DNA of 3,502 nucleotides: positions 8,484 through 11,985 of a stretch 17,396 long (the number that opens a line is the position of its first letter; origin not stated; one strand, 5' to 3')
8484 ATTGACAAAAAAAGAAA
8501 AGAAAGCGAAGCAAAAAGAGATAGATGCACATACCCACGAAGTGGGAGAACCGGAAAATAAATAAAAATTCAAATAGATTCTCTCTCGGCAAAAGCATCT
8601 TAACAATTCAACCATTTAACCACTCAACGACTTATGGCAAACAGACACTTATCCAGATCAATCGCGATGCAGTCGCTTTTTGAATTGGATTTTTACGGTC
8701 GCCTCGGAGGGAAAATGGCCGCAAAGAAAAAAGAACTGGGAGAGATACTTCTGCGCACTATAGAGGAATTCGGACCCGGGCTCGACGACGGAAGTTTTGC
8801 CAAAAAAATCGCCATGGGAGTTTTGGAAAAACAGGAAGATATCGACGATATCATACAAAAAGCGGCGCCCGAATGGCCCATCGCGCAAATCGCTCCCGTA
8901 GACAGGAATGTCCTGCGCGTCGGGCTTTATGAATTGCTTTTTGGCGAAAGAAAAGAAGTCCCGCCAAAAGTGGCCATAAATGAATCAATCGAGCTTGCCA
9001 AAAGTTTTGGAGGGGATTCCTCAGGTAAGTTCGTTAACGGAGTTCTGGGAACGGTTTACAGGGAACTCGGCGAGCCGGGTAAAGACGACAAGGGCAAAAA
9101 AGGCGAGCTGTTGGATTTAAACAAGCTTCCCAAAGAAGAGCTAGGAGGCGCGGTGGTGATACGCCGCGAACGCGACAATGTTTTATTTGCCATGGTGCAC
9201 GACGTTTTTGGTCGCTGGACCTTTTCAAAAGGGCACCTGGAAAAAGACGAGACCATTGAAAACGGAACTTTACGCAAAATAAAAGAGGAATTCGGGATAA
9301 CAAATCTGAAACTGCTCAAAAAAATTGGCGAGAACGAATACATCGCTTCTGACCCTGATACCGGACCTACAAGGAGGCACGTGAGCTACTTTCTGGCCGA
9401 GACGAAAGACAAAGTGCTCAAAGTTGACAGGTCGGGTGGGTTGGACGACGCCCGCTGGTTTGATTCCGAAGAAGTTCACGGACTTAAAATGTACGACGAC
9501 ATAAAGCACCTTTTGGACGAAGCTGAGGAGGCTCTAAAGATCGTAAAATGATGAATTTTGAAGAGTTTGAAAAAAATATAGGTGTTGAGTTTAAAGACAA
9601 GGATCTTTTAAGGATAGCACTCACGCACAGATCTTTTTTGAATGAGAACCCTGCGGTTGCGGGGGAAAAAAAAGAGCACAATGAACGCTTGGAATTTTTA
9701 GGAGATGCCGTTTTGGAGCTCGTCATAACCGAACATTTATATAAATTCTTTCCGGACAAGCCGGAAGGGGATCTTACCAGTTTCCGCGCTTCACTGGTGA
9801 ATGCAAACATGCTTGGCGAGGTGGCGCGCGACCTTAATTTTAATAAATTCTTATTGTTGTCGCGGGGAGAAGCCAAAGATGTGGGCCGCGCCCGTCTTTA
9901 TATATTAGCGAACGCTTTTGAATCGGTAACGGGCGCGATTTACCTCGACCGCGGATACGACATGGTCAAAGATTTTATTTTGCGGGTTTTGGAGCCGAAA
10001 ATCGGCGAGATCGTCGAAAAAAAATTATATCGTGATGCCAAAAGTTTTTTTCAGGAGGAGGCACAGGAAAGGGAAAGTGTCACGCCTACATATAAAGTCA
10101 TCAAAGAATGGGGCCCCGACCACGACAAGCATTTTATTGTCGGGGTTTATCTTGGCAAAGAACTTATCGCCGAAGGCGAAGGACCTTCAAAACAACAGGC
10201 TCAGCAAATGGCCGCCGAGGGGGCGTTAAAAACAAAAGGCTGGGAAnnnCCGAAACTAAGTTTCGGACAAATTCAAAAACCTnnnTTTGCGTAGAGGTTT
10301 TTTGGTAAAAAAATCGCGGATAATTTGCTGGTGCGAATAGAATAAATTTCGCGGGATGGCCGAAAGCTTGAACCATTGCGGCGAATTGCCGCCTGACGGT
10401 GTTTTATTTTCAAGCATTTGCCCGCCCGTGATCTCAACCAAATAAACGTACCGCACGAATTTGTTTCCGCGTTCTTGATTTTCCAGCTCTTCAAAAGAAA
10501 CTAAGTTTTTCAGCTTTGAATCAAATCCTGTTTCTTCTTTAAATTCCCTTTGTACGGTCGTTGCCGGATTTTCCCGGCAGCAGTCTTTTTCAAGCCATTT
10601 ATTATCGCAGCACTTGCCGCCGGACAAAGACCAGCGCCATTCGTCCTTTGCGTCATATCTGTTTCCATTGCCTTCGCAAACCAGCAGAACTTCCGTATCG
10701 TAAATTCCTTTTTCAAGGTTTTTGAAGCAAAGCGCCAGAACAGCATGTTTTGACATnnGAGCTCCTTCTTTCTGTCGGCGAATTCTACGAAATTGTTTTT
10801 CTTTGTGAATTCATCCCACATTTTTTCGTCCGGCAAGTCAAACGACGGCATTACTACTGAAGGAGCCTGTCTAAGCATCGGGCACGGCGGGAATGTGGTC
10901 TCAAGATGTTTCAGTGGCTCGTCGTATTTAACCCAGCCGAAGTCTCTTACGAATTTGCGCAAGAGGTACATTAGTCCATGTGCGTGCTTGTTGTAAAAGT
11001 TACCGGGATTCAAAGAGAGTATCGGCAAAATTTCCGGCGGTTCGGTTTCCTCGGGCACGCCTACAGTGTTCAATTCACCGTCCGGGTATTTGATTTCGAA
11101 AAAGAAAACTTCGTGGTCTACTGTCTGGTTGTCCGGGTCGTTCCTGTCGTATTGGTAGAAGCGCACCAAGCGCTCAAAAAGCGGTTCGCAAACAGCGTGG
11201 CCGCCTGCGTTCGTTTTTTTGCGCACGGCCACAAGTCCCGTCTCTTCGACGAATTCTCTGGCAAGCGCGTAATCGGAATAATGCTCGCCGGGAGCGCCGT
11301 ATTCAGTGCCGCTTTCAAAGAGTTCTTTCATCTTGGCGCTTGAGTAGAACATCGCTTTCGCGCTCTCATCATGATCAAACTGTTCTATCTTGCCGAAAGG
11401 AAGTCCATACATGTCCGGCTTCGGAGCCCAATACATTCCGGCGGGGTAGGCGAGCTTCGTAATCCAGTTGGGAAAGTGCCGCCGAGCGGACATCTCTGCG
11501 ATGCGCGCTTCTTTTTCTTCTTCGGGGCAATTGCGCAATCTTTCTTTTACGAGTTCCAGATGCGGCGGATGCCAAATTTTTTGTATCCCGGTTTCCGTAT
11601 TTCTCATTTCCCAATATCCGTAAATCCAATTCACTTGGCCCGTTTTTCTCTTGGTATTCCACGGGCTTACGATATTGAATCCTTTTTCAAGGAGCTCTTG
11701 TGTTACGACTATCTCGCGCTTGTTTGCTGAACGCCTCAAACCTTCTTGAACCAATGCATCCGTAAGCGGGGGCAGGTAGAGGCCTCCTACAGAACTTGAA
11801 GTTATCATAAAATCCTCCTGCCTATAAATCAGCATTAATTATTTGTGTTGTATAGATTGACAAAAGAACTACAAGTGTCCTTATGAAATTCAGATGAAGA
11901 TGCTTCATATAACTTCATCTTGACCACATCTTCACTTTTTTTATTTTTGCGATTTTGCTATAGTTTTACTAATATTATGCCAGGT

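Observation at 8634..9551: NusB fused to a Nudix hydrolase domain with an altered Nudix box (RE to RK)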

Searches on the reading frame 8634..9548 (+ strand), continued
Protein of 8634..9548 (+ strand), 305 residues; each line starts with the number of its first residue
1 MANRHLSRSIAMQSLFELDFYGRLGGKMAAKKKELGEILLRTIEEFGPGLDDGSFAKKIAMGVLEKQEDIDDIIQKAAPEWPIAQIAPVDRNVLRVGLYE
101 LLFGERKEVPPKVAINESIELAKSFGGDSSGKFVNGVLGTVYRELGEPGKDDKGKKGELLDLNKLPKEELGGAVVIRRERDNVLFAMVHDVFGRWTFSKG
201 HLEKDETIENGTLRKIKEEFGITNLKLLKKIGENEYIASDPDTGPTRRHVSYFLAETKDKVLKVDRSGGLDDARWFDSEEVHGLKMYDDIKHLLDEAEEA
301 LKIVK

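Call 76: find_encoding_contigs(protein=P0004, flank=3000, max_places=1)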
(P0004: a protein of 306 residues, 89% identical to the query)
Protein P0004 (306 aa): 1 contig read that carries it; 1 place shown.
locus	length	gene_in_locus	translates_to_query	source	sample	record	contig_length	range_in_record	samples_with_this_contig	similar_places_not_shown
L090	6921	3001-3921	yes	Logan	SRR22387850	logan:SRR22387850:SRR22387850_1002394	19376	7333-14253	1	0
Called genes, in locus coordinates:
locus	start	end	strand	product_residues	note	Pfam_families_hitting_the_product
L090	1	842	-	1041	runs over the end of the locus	PF02811:PHP, PF07733:DNA_pol3_alpha, PF17657:DNA_pol3_finger, PF14579:HHH_6, PF01336:tRNA_anti-codon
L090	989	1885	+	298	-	PF01619:Pro_dh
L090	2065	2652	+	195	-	PF01351:RNase_HII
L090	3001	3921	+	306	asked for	PF01029:NusB, PF00293:NUDIX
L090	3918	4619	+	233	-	PF22935:RM44_endonuclase, PF14622:Ribonucleas_3_3, PF00636:Ribonuclease_3, PF00035:dsrm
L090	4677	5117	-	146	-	PF00293:NUDIX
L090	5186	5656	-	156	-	PF00293:NUDIX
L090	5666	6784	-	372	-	-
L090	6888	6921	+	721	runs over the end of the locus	PF00005:ABC_tran (faint), PF02463:SMC_N, PF13175:AAA_15 (weak), PF13476:AAA_23 (weak), PF13304:AAA_21 (weak)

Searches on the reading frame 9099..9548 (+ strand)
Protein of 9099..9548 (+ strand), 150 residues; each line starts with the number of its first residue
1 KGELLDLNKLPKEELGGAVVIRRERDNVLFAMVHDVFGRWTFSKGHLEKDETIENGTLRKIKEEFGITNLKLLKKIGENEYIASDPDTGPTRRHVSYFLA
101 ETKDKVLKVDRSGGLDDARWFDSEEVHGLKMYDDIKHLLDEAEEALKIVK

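Call 7: search_solved_structures(query=window:9099-9548:+, max_evalue=0.01, show_alignments=3)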
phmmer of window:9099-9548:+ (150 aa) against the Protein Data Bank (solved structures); distinct sequences matched with E-value up to 0.01: 42.
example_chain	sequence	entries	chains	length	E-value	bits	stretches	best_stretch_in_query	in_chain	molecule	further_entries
4ilq_A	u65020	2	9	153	4.3e-09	39.9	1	34-145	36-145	CT771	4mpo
1vc8_A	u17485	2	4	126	4.3e-08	36.7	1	14-146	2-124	Ndx1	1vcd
1vc9_A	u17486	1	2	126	1.1e-07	35.3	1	14-146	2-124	Ndx1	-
3u53_A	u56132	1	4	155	9.7e-06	29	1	29-146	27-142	Bis(5'-nucleosyl)-tetraphosphatase [asymmetrical]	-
1xsa_A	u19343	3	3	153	1.8e-05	28.2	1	29-146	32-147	Bis(5'-nucleosyl)-tetraphosphatase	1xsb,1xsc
4ick_A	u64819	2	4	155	1.9e-05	28.1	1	29-146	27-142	Bis(5'-nucleosyl)-tetraphosphatase [asymmetrical]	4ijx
3id9_A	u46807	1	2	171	8.1e-05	26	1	26-105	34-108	MutT/NUDIX family protein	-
6scx_A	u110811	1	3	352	9.1e-05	25.9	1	38-126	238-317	Peroxisomal NADH pyrophosphatase NUDT12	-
6o3p_A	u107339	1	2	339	0.00018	24.9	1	38-126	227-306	Peroxisomal NADH pyrophosphatase NUDT12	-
3i7u_A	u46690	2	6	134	0.00058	23.2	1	33-142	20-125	AP4A hydrolase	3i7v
5mzf_A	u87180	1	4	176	0.00069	23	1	24-80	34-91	MTH1 protein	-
4kg4_A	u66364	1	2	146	0.0011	22.4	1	17-139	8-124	mRNA-decapping enzyme subunit 2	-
2jvb_A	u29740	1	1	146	0.0011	22.4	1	17-139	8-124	mRNA-decapping enzyme subunit 2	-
5ws7_A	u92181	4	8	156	0.0011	22.3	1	26-80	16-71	7,8-dihydro-8-oxoguanine triphosphatase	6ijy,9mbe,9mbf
4k6e_A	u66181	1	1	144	0.0011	22.3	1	17-139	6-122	mRNA-decapping enzyme subunit 2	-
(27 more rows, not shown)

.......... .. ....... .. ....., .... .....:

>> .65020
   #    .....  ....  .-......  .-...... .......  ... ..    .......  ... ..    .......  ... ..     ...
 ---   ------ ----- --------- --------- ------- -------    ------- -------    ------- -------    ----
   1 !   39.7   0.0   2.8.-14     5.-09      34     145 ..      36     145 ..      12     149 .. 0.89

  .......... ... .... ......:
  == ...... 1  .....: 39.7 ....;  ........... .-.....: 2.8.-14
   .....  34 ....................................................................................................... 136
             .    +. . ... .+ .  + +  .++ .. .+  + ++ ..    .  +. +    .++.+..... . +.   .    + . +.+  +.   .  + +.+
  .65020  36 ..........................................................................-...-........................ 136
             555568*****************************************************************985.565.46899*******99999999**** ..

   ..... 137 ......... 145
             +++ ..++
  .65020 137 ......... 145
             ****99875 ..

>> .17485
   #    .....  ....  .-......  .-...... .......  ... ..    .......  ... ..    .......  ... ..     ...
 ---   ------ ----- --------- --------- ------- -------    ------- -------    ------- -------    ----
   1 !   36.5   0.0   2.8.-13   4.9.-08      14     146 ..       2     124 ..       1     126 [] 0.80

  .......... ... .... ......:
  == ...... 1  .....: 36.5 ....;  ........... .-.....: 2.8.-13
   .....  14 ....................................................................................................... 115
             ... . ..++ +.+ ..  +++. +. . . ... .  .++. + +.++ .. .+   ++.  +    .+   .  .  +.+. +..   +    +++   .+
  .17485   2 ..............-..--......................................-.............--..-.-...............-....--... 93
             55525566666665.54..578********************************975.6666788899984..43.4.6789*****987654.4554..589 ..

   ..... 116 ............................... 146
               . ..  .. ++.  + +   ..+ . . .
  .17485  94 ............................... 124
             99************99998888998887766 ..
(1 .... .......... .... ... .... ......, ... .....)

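Call 37: search_solved_structures(query=A2, max_evalue=0.001, show_alignments=5)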
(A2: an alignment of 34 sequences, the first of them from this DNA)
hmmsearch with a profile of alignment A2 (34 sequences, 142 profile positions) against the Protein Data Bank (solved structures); distinct sequences matched with E-value up to 0.001: 37.
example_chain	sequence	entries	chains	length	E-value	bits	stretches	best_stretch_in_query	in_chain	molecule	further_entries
3i7u_A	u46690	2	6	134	3.5e-20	75.4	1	3-137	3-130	AP4A hydrolase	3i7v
4ilq_A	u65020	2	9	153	4.6e-16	62.1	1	28-137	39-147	CT771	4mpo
3u53_A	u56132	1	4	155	6.8e-14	55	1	12-134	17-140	Bis(5'-nucleosyl)-tetraphosphatase [asymmetrical]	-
1xsa_A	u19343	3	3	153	8.4e-14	54.7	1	12-134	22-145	Bis(5'-nucleosyl)-tetraphosphatase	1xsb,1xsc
4ick_A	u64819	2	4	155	8.5e-14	54.7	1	12-134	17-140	Bis(5'-nucleosyl)-tetraphosphatase [asymmetrical]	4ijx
1vc8_A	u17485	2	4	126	7.4e-13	51.7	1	7-134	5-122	Ndx1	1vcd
1kt9_A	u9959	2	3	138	1.7e-12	50.5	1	5-131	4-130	Diadenosine Tetraphosphate Hydrolase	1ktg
1vc9_A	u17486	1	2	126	3e-12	49.7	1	7-134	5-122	Ndx1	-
4k6e_A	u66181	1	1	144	4.1e-09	39.5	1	28-132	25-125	mRNA-decapping enzyme subunit 2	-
5gg5_A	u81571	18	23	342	4.6e-09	39.4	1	27-134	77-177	Hydrolase, NUDIX family protein | NUDIX family protein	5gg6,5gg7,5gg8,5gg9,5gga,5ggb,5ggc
2jvb_A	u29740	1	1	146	4.6e-09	39.4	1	28-132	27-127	mRNA-decapping enzyme subunit 2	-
4kg4_A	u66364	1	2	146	6.7e-09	38.8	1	28-132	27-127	mRNA-decapping enzyme subunit 2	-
4kg3_A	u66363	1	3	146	1.7e-08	37.5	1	28-132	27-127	mRNA-decapping enzyme subunit 2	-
6y3z_A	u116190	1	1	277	1.7e-08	37.5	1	28-132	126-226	m7GpppN-mRNA hydrolase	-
9cxx_A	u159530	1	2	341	3.1e-08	36.7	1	15-128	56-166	8-oxo-(d)GTP phosphatase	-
1f3y_A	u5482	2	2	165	3e-05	27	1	11-66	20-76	DIADENOSINE 5',5'''-P1,P4-TETRAPHOSPHATE HYDROLASE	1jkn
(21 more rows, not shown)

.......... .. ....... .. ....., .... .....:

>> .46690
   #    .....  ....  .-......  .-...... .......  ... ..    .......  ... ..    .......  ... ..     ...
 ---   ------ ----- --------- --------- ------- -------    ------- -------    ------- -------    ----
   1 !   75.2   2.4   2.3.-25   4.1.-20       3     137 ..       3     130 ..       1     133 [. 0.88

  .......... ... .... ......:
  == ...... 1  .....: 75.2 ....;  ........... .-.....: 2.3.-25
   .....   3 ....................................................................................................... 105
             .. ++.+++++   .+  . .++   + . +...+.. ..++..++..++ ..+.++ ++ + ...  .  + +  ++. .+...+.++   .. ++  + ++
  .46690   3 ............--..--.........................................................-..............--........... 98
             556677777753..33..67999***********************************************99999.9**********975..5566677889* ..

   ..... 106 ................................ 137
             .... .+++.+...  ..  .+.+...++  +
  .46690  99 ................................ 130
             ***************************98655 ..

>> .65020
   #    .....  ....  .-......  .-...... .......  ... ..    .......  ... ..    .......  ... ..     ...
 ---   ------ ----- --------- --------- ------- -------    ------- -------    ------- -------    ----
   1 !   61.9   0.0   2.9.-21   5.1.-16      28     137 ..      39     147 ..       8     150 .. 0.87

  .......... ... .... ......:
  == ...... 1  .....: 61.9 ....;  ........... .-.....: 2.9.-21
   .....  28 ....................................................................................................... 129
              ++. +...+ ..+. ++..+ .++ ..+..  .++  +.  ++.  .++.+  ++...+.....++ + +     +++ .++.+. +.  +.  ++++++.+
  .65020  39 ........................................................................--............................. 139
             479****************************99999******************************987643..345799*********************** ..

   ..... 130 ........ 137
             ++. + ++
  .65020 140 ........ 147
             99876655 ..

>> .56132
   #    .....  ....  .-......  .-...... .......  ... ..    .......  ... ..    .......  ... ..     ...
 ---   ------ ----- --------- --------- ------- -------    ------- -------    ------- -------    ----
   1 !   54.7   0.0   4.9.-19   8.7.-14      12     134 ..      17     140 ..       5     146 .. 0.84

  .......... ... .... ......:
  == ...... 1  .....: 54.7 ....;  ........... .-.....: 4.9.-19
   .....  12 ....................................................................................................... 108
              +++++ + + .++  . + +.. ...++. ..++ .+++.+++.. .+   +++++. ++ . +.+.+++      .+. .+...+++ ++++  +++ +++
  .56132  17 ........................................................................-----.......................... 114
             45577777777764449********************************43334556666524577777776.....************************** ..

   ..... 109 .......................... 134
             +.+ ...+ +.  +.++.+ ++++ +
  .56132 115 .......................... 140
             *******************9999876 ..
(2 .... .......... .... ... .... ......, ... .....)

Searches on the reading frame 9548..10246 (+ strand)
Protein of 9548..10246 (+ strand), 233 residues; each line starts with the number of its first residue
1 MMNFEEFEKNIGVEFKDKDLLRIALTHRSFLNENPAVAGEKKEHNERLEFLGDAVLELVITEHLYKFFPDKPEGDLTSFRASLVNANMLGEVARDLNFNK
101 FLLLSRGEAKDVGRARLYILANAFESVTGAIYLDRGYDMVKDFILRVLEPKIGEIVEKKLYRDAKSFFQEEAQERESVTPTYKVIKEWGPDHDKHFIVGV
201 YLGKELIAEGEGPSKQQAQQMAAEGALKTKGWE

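Call 3: search_protein_families(library=pfam, proteins=[window:9548-10246:+], max_evalue=0.01)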
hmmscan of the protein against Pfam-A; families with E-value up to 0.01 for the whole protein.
window:9548-10246:+ (233 aa): 4 families
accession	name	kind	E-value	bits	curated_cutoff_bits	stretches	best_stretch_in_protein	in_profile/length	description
PF14622.11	Ribonucleas_3_3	-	8.8e-37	126.6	35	1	17-148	1-124/128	Ribonuclease-III-like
PF00636.31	Ribonuclease_3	-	1.8e-26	93.3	27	1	46-136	1-102/102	Ribonuclease III domain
PF00035.32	dsrm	-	6.9e-14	52.6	23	1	164-228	1-64/66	Double-stranded RNA binding motif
PF22935.1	RM44_endonuclase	-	2.4e-09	37.8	27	1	7-130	9-138/139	Large ribosomal subunit protein mL44, endonuclease domain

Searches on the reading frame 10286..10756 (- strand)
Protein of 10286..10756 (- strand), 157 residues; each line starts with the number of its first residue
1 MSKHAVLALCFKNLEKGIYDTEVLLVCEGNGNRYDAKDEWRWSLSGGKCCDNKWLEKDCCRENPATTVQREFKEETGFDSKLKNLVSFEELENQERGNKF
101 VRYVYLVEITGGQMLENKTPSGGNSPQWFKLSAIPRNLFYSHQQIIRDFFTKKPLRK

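Call 3: search_protein_families(library=pfam, proteins=[window:10286-10756:-], max_evalue=0.01)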
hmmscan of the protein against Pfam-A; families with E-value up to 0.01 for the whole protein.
window:10286-10756:- (157 aa): 1 family
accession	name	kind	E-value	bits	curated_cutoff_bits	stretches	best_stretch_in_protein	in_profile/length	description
PF00293.34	NUDIX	-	4.6e-09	36.8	21.1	1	20-148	12-133/134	NUDIX domain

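Call 68: search_protein_families(library=ncbifam, proteins=[window:10286-10756:-], max_evalue=0.001)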
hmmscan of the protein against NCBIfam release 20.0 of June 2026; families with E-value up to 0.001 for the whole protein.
window:10286-10756:- (157 aa): 1 family
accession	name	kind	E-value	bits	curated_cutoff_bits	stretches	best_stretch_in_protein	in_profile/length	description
NF041652.1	Nud_hyd_Dein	equivalog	0.00092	19.5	200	0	21-118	25-111/152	Nudix hydrolase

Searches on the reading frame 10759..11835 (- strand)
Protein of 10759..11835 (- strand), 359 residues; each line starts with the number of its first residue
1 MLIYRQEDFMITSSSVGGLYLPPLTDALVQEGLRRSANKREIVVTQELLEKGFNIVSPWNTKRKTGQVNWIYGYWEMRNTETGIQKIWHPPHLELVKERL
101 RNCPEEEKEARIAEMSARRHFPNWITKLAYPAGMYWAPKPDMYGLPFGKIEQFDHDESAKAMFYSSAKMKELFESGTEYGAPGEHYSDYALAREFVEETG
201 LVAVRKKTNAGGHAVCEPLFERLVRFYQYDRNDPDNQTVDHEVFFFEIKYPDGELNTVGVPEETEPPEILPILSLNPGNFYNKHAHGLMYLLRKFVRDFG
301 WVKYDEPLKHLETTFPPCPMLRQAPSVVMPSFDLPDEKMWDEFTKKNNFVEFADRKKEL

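Call 3: search_protein_families(library=pfam, proteins=[window:10759-11835:-], max_evalue=0.01)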
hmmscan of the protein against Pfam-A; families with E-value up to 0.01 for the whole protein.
window:10759-11835:- (359 aa): 1 family
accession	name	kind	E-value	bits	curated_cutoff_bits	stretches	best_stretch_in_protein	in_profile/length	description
PF00293.34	NUDIX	-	0.0003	21.2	21.1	1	182-284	40-127/134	NUDIX domain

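Call 68: search_protein_families(library=ncbifam, proteins=[window:10759-11835:-], max_evalue=0.001)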
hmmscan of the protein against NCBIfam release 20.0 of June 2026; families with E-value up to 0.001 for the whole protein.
window:10759-11835:- (359 aa): 0 families
